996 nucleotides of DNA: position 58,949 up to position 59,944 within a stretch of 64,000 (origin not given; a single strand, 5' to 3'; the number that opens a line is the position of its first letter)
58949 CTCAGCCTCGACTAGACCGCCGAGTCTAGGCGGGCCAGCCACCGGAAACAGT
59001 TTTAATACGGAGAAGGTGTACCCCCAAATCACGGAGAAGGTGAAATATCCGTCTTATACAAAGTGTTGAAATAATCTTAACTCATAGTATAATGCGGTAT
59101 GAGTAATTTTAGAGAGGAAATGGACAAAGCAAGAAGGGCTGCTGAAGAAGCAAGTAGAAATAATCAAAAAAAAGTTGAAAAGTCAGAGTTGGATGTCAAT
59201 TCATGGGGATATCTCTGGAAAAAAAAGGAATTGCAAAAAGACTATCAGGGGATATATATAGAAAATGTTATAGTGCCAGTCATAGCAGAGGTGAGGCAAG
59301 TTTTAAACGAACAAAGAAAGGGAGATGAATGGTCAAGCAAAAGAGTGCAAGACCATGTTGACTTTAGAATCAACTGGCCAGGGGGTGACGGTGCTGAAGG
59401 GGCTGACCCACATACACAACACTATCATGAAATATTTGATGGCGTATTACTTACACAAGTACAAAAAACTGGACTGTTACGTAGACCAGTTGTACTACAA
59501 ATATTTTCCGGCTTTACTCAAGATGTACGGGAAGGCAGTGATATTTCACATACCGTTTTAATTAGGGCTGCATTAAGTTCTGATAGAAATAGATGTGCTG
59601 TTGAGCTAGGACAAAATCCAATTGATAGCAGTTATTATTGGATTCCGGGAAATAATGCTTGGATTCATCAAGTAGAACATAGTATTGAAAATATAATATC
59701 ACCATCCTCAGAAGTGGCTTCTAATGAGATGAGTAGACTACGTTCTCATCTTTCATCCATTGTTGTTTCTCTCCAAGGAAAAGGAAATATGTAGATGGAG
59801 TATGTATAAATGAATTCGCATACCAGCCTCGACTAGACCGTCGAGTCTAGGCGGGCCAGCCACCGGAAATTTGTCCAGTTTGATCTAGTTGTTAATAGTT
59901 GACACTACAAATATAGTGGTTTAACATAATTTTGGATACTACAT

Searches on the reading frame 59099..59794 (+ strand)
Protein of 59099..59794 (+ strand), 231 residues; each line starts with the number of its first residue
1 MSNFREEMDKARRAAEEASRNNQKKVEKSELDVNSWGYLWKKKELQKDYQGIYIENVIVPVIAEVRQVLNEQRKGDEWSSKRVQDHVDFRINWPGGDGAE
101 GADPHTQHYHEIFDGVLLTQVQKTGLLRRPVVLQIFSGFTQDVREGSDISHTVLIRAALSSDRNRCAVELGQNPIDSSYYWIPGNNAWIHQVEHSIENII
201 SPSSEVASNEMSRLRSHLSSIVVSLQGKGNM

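Call 9: search_protein_families(library=pfam, proteins=[window:59099-59794:+], max_evalue=0.01)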
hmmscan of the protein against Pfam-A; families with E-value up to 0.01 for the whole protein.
window:59099-59794:+ (231 aa): 0 families

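Call 21: find_encoding_contigs(protein=window:59099-59794:+, flank=10000, max_places=6)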
Protein window:59099-59794:+ (231 aa): no gene with exactly this product is on record in the collection.
